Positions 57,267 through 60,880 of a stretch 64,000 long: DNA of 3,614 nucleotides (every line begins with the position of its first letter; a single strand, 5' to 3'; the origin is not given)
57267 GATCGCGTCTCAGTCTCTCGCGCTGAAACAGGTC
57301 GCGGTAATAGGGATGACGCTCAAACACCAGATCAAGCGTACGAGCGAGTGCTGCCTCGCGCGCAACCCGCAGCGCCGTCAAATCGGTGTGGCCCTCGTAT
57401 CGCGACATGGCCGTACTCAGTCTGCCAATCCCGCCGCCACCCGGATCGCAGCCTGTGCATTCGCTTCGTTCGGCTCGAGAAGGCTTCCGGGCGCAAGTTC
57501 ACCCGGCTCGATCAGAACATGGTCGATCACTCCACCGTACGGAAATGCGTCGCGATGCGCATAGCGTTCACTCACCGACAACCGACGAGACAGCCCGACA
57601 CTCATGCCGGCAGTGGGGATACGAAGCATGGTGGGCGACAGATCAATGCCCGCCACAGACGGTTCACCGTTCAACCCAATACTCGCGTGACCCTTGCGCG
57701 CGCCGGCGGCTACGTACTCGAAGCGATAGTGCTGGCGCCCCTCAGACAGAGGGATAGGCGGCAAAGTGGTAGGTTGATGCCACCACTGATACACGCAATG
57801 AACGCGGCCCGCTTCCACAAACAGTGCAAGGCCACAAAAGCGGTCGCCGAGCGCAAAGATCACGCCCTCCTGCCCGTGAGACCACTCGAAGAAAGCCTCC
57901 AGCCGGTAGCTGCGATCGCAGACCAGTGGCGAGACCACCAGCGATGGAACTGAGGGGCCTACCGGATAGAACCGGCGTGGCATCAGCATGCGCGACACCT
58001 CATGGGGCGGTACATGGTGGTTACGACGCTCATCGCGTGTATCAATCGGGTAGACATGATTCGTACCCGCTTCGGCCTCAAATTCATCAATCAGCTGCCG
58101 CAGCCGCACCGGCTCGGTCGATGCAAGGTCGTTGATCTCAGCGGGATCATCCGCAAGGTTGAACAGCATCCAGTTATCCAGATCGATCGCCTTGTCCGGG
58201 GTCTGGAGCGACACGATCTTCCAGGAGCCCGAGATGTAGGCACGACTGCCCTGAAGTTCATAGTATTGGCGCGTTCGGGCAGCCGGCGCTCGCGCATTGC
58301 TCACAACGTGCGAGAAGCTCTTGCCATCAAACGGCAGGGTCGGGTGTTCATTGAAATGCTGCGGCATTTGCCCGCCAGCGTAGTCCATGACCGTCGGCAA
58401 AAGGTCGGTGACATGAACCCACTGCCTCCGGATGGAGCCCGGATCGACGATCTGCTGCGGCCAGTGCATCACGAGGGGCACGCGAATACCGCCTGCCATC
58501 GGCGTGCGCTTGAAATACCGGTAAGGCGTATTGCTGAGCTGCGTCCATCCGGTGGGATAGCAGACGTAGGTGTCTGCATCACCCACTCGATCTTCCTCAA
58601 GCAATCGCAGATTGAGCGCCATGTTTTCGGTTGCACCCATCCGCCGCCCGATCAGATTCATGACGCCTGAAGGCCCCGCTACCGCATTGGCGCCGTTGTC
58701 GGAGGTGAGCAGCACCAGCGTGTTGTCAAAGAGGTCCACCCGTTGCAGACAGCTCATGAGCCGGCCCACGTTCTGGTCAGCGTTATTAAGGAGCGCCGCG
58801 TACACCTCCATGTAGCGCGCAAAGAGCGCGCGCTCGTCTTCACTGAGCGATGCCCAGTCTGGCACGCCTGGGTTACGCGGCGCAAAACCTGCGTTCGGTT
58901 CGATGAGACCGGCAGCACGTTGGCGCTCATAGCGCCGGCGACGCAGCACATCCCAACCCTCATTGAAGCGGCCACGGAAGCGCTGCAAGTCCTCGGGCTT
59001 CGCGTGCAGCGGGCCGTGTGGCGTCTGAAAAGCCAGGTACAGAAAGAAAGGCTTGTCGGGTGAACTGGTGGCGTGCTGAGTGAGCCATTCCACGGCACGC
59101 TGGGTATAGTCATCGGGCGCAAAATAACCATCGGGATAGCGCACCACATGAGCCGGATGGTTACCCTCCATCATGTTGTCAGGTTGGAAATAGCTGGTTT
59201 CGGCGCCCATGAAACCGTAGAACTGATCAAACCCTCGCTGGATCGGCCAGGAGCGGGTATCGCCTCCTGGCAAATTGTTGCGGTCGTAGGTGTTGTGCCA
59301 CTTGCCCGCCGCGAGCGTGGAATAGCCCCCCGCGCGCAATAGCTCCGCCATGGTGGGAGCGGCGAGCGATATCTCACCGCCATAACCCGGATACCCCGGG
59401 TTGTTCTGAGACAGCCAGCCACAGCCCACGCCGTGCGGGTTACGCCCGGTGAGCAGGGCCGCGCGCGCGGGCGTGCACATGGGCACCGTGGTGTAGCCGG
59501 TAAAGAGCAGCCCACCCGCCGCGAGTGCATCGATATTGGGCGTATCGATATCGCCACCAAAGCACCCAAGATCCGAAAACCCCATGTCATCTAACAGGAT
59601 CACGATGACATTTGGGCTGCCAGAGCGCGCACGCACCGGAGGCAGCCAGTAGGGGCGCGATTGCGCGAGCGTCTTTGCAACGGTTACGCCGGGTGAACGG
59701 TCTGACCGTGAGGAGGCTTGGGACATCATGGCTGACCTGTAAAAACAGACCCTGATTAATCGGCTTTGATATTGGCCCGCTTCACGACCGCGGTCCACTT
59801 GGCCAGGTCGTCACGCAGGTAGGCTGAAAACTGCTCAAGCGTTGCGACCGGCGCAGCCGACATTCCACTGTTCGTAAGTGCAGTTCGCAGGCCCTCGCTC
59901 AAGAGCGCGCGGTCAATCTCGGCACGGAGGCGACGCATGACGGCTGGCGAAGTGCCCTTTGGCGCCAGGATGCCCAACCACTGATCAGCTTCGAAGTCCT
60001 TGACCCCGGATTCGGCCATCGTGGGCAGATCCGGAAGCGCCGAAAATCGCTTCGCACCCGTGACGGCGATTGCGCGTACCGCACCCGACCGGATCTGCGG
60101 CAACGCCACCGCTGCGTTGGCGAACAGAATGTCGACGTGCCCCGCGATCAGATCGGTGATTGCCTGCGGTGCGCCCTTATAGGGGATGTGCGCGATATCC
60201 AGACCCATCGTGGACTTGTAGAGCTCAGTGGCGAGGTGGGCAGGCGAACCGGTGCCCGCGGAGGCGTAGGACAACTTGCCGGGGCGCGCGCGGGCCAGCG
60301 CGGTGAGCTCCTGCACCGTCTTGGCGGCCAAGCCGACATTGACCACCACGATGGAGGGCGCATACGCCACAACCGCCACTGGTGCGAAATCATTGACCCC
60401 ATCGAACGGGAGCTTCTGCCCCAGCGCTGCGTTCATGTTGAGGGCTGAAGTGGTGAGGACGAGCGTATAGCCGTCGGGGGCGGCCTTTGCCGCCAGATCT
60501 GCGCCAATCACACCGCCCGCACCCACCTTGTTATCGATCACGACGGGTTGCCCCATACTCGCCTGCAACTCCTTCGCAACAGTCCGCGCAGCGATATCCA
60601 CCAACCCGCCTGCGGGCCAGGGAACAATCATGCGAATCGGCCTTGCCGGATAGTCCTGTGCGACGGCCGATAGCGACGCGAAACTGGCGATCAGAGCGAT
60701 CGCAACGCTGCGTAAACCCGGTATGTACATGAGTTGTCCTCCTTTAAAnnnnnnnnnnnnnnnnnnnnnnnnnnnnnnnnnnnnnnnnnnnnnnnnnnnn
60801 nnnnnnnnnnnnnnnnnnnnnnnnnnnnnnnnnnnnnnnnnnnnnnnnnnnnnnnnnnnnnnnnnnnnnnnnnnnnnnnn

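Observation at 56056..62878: Four-gene operon coupling a cytoplasmic reductive dehalogenase to an arylsulfatase, a Bug receptor and an aryl-acid CoA ligase: candidate undescribed desulfation-dehalogenation pathway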

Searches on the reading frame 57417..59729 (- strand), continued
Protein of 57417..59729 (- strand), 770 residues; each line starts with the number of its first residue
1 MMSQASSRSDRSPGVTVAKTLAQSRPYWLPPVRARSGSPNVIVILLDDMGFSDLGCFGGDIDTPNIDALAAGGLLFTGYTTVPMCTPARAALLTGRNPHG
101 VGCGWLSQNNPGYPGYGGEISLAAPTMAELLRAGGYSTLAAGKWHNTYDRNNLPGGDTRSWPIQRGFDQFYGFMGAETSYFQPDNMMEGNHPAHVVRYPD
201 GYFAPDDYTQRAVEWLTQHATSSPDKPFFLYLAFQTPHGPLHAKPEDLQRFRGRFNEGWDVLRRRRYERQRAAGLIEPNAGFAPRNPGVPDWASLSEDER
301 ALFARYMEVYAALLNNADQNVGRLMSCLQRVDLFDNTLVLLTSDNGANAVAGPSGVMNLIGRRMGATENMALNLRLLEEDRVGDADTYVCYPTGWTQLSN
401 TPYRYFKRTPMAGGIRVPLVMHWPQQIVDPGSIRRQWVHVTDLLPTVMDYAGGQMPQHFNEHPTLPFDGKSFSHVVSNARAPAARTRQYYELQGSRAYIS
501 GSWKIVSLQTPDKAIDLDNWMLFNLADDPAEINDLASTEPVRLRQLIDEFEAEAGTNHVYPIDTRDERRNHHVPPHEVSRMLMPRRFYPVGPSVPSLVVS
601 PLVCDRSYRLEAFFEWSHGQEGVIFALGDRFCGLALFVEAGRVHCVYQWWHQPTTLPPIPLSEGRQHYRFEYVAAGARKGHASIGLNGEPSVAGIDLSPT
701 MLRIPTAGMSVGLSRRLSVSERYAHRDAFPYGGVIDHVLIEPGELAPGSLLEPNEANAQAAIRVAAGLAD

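Call 37: find_related_loci(query=A2, collection=metagenome_contigs, flank=8000)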
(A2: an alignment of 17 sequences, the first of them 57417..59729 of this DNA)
Query A2 (770 aa) in metagenome_contigs; peptide patterns used: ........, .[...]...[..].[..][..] (x = any residue, [..] = any of these).
536 stretches matched a pattern; 504 encode a relative of the query (tblastn E <= 1e-3); the best 80 are kept; 79 distinct loci.
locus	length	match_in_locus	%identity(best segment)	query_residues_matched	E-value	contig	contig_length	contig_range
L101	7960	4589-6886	90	1-766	0e+0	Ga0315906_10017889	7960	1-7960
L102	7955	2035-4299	90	1-755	0e+0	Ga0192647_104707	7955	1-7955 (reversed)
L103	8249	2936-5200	90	1-755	0e+0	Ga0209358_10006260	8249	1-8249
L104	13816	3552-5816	87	1-755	0e+0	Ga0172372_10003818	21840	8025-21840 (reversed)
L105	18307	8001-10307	85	1-769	0e+0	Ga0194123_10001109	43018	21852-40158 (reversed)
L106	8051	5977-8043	88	1-689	0e+0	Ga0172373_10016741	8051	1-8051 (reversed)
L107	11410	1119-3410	74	2-766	0e+0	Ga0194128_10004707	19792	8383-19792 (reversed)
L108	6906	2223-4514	74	2-766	0e+0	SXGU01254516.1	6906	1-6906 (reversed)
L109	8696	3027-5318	74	2-766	0e+0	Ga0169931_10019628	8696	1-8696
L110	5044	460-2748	73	3-766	0e+0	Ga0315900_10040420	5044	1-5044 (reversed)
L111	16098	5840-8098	72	17-769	0e+0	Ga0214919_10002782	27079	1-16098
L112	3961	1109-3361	70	17-767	0e+0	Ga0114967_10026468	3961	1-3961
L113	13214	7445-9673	69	17-759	0e+0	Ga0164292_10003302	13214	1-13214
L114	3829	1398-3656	69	12-760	0e+0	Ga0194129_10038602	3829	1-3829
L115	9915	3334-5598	69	12-762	0e+0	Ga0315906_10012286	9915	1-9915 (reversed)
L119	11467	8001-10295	64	1-763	0e+0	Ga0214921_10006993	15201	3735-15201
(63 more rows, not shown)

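Call 42: search_protein_families(library=pfam, proteins=[L105:4704-6875:+, L092:417-2660:+, L109:3-1835:+, L111:3510-4775:+, L119:5861-6952:+, L095:1-1209:+, L108:78-956:+], max_evalue=0.01)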
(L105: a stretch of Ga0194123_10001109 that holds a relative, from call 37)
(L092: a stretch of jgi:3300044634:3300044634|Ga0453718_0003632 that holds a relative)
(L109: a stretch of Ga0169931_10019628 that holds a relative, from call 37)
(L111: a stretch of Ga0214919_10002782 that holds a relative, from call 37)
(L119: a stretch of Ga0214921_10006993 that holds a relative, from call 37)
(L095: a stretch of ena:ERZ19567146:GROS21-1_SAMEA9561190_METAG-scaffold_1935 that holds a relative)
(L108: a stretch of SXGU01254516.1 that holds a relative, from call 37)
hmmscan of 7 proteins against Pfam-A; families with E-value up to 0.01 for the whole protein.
L105:4704-6875:+ (723 aa): 1 family
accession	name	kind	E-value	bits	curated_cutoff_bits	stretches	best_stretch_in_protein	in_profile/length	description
PF20091.5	Abhydrolase_10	-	5e-44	151.4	23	1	284-712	127-429/429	Alpha/beta hydrolase domain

L092:417-2660:+ (747 aa): 1 family
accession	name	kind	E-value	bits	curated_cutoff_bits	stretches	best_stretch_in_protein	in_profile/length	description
PF12228.14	DUF3604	-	1e-17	64.3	20.4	2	470-563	377-471/591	Protein of unknown function (DUF3604)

L109:3-1835:+ (610 aa): 0 families

L111:3510-4775:+ (421 aa): 0 families

L119:5861-6952:+ (363 aa): 4 families
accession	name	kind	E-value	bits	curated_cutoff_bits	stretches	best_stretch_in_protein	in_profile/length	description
PF13377.12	Peripla_BP_3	-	1.4e-31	110.3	26.5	1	198-358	2-167/167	Periplasmic binding protein-like domain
PF00532.27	Peripla_BP_1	-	9.4e-24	84.8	22.2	1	89-335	2-259/281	Periplasmic binding proteins and sugar binding domain of LacI family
PF00356.27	LacI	-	2.3e-16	59.7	27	1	34-76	3-45/46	Bacterial regulatory proteins, lacI family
PF13407.12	Peripla_BP_4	-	1.2e-10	41.8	35.1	1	93-340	3-257/258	Periplasmic binding protein domain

L095:1-1209:+ (402 aa): 1 family
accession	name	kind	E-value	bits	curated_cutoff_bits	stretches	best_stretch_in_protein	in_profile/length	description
PF12228.14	DUF3604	-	7e-07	28.5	20.4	1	125-201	377-451/591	Protein of unknown function (DUF3604)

L108:78-956:+ (292 aa): 0 families

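Call 51: search_protein_families(library=ncbifam, proteins=[L092:417-2660:+, L105:4704-6875:+], max_evalue=0.001)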
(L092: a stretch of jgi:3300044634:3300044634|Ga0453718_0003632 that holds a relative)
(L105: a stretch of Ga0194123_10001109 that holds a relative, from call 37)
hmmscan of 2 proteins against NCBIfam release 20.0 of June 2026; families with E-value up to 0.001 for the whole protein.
L092:417-2660:+ (747 aa): 1 family
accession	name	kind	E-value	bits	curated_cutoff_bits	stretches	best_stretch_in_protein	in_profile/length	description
NF038032.1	CehA_McbA_metalo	domain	2.4e-08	33.8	80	1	273-579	5-275/315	CehA/McbA family metallohydrolase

L105:4704-6875:+ (723 aa): 0 families

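Call 75: predict_structure(alignment_id=A2)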
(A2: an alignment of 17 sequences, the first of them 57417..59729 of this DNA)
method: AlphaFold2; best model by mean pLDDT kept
length: 770 residues; sequences in the alignment: 17
mean_pLDDT: 68.8   pTM: 0.63
mean pLDDT of the five models: 68.8, 68.7, 66.4, 64.0, 58.2
residues with pLDDT >= 90: 108; 70-90: 336; 50-70: 129; < 50: 197
segments of 3 or more residues with pLDDT < 50: 1-20, 22-28, 51-59, 100-120, 145-158, 160-163, 166-197, 237-240, 346-367, 389-415, 557-577, 761-763, 765-770
pLDDT, mean of each block of 10 residues (from residue 1): 31 39 49 84 76 45 81 79 57 67 36 33 72 83 49 42 48 33 30 41 72 83 82 62 73 81 79 79 67 82 77 81 94 93 56 41 43 76 58 43 40 60 87 81 89 80 70 84 76 67 77 69 82 84 90 55 41 49 75 66 88 94 87 89 89 86 95 89 93 87 73 67 74 90 82 52 45
secondary structure, 60 per line:
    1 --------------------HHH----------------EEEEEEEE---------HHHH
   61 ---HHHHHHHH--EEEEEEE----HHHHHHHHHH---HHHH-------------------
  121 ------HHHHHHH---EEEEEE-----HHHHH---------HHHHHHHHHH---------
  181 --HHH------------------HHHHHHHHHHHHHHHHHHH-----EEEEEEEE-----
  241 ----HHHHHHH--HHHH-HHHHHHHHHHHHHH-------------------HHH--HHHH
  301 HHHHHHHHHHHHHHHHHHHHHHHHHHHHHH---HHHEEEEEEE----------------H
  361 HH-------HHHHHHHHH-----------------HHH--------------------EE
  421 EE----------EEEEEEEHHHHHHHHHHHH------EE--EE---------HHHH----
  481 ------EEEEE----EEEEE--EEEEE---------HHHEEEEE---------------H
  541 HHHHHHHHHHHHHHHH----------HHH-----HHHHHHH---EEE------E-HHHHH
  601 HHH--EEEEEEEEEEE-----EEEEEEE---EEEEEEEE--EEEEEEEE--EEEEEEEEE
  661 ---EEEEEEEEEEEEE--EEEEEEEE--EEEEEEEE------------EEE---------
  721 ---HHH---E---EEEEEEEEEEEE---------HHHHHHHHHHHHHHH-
elements in order (helices of 4 or more, strands of 3 or more residues): E40-47 H57-60 H64-71 E74-80 H85-94 H98-101 H127-133 E137-142 H148-152 H162-171 H204-222 E228-235 H245-251 H254-257 H259-272 H297-330 E337-343 H370-378 E419-422 E433-439 H440-451 H473-476 E487-491 E496-500 E503-507 E520-524 H540-556 H575-581 E585-587 H596-603 E606-616 E622-628 E632-639 E642-649 E652-660 E664-676 E679-686 E689-696 E709-711 E734-745 H755-769

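Call 78: fold_search(model_id=the predicted structure, library=pdb)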
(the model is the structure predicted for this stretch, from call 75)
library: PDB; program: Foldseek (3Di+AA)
matches with E <= 10: 1238; with E <= 0.001: 500
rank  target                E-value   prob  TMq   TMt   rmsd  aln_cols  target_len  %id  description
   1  5aj9_A                1.3e-34  1.00  0.53  0.75   6.1       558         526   32  G7 mutant of PAS, arylsulfatase from Pseudomonas Aeruginosa (released 2016-03-16)
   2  4cys_A                3.3e-34  1.00  0.52  0.73   6.1       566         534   32  G6 mutant of PAS, arylsulfatase from Pseudomonas Aeruginosa, in complex with Phenylphosphonic acid (released 2015-04-29)
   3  1hdh_A                1.2e-33  1.00  0.54  0.76   5.9       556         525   33  Arylsulfatase from Pseudomonas aeruginosa (released 2001-11-15)
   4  4cxk_A                4.1e-33  1.00  0.52  0.74   6.0       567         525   31  G9 mutant of PAS, arylsulfatase from Pseudomonas Aeruginosa (released 2015-04-22)
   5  4cyr_A                5.1e-33  1.00  0.53  0.75   6.1       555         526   32  G4 mutant of PAS, arylsulfatase from Pseudomonas Aeruginosa (released 2015-04-29)
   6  4cxu_A                8.0e-33  1.00  0.52  0.75   6.5       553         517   32  G4 mutant of PAS, arylsulfatase from Pseudomonas Aeruginosa, in complex with 3-Br-Phenolphenylphosphonate (released 2015-04-22)
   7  4cxs_A                8.4e-33  1.00  0.52  0.74   6.4       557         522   32  G4 mutant of PAS, arylsulfatase from Pseudomonas aeruginosa, in complex with Phenylphosphonic acid (released 2015-05-13)
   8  4cxs_B                9.4e-33  1.00  0.53  0.76   6.0       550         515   32  G4 mutant of PAS, arylsulfatase from Pseudomonas aeruginosa, in complex with Phenylphosphonic acid (released 2015-05-13)
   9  7all_AAA              2.5e-32  1.00  0.52  0.77   5.0       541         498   31  A single sulfatase is required for metabolism of colonic mucin O-glycans and intestinal colonization by a symbiotic  (released 2021-10-13)
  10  9fo1                  3.9e-23  1.00  0.41  0.66   8.0       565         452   25  Family S1_16 sulfatase from metagenomic dataset AMOR (released 2025-01-22)
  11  6ust_C                1.3e-22  1.00  0.40  0.63   9.4       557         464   24  Gut microbial sulfatase from Hungatella hathewayi (released 2020-11-11)
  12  6ust_A                1.6e-22  1.00  0.39  0.63  10.4       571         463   23  Gut microbial sulfatase from Hungatella hathewayi (released 2020-11-11)
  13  1fsu_A                3.9e-22  1.00  0.42  0.65   7.9       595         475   22  Crystal Structure of 4-Sulfatase (human) (released 1998-02-04)
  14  6b0j_B                4.6e-22  1.00  0.41  0.66   6.6       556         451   23  Crystal structure of Ps i-CgsB in complex with k-i-k-neocarrahexaose (released 2018-03-14)
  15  6ust_D                4.9e-22  1.00  0.40  0.63   9.7       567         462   23  Gut microbial sulfatase from Hungatella hathewayi (released 2020-11-11)
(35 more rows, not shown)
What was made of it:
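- Tried and rejected: The AlphaFold model gives a confident beta-sandwich, but the whole-chain Foldseek search was dominated by the catalytic domain, so the domain stays unnamed (calls 75, 78).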

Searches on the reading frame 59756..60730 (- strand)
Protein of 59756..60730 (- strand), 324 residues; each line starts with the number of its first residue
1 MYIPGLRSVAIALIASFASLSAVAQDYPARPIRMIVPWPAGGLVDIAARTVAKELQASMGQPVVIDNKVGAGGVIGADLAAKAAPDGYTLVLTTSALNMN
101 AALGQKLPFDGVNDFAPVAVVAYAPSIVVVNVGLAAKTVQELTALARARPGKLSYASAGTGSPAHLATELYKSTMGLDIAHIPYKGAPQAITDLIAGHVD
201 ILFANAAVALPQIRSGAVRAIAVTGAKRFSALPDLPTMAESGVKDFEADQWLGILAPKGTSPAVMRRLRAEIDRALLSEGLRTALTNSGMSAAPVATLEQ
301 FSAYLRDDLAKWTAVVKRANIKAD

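Call 3: search_protein_families(library=pfam, proteins=[window:59756-60730:-], max_evalue=0.01)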
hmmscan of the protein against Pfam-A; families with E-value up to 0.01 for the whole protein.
window:59756-60730:- (324 aa): 1 family
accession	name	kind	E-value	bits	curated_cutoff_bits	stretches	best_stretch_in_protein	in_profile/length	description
PF03401.19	TctC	-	1.5e-75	254.7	27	1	48-320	2-273/274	Tripartite tricarboxylate transporter family receptor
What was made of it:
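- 59756..60730 (-): Bug/TctC-family periplasmic solute receptor with a signal peptide (…SLSAVA-QD). It is the cognate partner of the sulfatase. PF03401 E=1.5e-75 (call 3).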

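Call 4: search_protein_families(library=ncbifam, proteins=[window:59756-60730:-], max_evalue=0.01)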
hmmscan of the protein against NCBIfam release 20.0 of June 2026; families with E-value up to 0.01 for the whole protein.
window:59756-60730:- (324 aa): 0 families
